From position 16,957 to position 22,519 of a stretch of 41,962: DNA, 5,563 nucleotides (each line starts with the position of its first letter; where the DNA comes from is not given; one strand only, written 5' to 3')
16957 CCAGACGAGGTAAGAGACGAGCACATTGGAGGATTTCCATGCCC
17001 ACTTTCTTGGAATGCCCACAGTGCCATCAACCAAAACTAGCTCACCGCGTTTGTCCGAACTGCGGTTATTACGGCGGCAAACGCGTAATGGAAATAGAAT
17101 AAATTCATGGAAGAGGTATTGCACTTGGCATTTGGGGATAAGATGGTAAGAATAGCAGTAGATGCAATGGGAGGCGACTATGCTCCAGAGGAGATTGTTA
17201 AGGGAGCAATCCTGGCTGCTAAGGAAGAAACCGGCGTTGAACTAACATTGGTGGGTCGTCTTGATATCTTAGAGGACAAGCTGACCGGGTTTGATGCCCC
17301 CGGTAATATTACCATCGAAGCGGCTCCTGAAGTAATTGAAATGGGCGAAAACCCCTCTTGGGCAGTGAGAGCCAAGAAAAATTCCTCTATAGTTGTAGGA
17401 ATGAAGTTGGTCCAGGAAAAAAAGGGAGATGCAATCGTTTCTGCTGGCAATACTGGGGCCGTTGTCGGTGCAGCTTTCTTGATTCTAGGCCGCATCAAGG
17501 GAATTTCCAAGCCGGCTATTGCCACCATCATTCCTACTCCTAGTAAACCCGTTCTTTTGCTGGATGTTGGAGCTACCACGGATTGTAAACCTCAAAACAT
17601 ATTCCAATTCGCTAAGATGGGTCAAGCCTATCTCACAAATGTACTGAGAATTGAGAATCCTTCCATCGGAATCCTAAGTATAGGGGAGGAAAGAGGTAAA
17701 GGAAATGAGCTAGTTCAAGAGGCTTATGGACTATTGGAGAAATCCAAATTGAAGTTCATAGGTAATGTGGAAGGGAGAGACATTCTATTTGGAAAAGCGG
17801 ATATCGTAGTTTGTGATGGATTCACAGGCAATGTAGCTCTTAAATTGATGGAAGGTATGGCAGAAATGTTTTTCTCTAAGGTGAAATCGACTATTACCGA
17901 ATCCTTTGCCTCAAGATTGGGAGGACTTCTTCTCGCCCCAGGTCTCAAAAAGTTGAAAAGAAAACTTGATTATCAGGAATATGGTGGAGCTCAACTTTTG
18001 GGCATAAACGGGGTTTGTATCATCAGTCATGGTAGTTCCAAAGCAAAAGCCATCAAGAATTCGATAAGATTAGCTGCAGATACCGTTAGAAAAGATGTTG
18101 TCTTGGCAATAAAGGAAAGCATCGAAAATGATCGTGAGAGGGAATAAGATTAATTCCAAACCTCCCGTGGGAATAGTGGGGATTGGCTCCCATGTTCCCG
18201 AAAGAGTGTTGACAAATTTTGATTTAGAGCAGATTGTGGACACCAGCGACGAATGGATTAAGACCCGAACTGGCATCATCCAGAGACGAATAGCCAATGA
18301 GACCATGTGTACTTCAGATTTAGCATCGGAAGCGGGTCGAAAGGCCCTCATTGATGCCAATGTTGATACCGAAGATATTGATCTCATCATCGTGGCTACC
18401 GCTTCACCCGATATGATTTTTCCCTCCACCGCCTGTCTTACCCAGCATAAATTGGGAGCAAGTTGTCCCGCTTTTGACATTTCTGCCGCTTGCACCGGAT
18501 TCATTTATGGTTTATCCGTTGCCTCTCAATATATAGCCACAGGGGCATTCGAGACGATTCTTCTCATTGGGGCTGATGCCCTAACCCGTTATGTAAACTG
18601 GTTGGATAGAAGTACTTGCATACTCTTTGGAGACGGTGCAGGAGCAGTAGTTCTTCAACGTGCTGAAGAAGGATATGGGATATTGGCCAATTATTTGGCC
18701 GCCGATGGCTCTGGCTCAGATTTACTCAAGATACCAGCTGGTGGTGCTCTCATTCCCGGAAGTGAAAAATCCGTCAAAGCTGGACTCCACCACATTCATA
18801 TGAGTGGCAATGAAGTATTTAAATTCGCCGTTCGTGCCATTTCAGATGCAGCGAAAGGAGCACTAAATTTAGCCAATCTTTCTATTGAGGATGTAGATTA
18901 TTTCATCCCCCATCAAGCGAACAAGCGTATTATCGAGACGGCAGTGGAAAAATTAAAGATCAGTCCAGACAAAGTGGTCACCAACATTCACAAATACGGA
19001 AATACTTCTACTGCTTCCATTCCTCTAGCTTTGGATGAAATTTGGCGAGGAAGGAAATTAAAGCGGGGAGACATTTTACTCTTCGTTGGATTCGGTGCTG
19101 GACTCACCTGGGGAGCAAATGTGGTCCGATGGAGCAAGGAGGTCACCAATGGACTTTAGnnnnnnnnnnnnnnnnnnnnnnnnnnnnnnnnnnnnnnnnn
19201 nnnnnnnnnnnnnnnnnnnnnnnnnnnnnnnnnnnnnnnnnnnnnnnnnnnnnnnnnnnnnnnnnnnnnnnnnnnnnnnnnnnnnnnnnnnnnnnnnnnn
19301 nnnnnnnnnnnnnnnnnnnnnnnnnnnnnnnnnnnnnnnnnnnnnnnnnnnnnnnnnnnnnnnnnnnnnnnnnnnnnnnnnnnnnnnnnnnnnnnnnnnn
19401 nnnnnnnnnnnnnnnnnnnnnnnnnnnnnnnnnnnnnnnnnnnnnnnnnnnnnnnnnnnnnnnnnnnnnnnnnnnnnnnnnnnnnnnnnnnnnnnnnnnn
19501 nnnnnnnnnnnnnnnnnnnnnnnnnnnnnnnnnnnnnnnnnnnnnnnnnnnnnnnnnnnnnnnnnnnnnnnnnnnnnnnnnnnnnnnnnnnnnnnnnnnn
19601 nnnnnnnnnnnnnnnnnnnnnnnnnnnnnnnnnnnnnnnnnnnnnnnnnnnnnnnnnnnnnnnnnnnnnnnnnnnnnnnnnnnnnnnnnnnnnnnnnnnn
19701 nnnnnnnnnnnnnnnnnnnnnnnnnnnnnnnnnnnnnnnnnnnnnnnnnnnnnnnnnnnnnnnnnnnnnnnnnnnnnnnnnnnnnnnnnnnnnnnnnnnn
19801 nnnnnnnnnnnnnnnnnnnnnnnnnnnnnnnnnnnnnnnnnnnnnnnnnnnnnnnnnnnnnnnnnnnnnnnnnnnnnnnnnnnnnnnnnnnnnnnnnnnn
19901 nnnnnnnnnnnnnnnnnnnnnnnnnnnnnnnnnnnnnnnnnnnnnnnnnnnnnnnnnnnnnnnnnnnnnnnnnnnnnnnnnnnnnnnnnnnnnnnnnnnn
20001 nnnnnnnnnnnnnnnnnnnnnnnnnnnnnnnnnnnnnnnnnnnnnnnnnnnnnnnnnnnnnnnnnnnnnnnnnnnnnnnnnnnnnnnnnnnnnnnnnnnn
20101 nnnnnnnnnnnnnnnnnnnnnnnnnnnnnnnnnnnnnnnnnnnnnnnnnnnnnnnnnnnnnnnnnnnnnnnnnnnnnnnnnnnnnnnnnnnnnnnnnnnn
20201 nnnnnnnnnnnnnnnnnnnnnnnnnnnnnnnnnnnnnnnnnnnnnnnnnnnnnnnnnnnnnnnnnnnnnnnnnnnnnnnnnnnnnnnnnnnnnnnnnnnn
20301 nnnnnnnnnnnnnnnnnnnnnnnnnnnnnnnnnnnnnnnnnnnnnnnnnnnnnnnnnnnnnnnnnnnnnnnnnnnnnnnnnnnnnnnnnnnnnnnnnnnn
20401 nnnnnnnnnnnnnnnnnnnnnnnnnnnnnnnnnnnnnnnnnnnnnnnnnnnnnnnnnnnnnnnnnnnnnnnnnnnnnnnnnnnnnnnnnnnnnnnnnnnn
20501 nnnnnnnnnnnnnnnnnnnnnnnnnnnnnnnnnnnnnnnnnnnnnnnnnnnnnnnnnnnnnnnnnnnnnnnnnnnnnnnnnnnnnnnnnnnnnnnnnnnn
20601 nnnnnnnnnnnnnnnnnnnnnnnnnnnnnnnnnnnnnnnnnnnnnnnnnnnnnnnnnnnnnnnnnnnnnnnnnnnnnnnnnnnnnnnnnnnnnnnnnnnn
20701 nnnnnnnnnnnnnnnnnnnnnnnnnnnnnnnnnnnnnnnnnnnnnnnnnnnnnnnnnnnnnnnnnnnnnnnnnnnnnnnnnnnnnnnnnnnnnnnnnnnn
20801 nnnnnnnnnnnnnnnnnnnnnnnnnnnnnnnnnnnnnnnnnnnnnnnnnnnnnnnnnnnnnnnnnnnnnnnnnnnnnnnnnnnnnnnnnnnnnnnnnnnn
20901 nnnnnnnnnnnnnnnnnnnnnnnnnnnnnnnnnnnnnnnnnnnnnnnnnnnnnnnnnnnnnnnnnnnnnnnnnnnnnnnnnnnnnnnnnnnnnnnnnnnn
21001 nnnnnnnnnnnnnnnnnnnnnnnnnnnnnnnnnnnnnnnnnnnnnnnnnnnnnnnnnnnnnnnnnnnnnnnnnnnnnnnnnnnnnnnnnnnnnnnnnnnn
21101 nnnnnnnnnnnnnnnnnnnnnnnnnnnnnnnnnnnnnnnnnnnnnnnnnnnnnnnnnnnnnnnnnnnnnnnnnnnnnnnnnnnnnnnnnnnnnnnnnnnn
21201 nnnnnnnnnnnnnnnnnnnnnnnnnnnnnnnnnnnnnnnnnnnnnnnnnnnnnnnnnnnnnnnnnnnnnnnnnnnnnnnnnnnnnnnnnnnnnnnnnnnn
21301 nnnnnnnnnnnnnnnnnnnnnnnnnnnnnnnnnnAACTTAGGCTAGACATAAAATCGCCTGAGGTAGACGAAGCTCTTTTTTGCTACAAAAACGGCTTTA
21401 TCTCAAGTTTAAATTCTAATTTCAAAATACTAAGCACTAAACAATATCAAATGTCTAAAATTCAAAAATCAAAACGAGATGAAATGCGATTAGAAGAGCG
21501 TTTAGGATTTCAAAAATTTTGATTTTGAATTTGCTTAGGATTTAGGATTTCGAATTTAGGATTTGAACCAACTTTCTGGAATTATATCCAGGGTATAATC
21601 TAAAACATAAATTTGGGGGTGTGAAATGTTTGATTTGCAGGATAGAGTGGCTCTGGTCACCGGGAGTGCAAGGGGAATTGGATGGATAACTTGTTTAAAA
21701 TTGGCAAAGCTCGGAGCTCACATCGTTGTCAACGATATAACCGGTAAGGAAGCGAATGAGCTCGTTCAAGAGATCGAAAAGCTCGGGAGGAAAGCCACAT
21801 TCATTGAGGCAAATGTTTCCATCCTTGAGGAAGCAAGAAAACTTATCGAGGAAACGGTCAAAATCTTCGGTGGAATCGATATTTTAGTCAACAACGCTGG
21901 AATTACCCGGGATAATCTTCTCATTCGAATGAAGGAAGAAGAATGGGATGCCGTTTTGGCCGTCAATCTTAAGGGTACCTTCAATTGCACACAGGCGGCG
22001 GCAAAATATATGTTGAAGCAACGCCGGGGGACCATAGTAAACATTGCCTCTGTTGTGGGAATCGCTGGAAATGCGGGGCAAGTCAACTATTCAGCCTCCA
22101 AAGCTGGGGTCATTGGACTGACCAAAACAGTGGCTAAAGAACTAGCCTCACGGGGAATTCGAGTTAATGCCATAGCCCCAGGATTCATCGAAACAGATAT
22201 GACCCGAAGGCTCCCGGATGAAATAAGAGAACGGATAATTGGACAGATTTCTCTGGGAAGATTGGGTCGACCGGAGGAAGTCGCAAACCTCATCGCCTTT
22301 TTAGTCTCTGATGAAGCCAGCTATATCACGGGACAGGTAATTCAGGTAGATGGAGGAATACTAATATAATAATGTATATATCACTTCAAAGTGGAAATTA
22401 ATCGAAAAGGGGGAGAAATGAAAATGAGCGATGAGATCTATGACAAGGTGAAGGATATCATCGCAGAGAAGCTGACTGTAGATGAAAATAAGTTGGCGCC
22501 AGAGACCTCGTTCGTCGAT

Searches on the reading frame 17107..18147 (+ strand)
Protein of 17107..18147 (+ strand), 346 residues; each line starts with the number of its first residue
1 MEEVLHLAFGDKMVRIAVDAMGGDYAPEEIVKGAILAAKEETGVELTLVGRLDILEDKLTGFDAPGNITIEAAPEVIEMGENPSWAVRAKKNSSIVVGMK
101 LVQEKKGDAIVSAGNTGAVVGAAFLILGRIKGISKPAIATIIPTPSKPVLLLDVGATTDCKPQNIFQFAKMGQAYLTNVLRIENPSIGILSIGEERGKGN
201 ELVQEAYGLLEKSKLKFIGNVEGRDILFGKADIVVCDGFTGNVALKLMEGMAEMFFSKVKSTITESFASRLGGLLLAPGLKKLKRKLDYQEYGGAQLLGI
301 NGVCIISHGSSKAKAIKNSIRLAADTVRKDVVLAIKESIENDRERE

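Call 14: search_protein_families(library=pfam, proteins=[window:17107-18147:+])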
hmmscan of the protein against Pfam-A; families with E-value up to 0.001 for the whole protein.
window:17107-18147:+ (346 aa): 1 family
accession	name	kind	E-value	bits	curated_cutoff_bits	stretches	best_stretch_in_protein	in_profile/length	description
PF02504.20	FA_synthesis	-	2.1e-112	375.8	29.1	1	14-332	1-322/324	Fatty acid synthesis protein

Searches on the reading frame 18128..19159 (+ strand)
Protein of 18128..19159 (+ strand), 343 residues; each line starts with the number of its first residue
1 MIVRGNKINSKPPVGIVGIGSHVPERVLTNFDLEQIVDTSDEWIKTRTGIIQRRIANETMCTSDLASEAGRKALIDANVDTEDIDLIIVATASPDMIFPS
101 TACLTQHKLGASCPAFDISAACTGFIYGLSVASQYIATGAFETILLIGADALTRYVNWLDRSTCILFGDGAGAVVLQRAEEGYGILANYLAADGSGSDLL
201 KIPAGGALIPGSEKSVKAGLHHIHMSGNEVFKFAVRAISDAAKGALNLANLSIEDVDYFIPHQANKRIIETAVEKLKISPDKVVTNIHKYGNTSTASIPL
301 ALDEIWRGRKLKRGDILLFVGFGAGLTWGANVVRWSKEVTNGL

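Call 14: search_protein_families(library=pfam, proteins=[window:18128-19159:+])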
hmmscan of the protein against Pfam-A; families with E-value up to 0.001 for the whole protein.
window:18128-19159:+ (343 aa): 5 families
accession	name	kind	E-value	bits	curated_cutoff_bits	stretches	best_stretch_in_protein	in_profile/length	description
PF08541.16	ACP_syn_III_C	-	5.3e-38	129.5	26.6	1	248-335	3-90/90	3-Oxoacyl-[acyl-carrier-protein (ACP)] synthase III C terminal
PF08545.16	ACP_syn_III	-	3.8e-30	104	24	1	116-194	1-80/80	3-Oxoacyl-[acyl-carrier-protein (ACP)] synthase III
PF00108.29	Thiolase_N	-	8.8e-08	32.3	26.4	1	47-154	8-117/260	Thiolase, N-terminal domain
PF07451.17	SpoVAD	-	0.00032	20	22.1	0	62-146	51-130/329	Stage V sporulation protein AD (SpoVAD)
PF22691.2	Thiolase_C_1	-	0.00042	20.5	28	0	53-88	7-42/144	Thiolase C-terminal domain-like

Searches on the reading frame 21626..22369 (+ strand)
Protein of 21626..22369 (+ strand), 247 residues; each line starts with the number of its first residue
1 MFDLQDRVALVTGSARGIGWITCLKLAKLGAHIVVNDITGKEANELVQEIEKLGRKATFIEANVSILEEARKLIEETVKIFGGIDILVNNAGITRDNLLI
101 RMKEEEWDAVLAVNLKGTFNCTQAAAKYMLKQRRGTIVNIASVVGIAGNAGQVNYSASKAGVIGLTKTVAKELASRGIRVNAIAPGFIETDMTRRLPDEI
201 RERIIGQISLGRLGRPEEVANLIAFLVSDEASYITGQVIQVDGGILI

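Call 14: search_protein_families(library=pfam, proteins=[window:21626-22369:+])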
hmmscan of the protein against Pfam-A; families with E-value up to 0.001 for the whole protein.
window:21626-22369:+ (247 aa): 4 families
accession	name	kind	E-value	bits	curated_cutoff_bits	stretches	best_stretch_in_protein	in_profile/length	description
PF13561.12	adh_short_C2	-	4.4e-71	239.6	27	1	13-245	1-235/236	Enoyl-(Acyl carrier protein) reductase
PF00106.31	adh_short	-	2.7e-65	220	26.6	1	7-198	1-192/195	short chain dehydrogenase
PF08659.16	KR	-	1.7e-19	70.9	22.6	1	9-184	3-174/180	KR domain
PF23441.1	SDR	-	3.9e-05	23.6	27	1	158-246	166-256/258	SDR-like rossmann domain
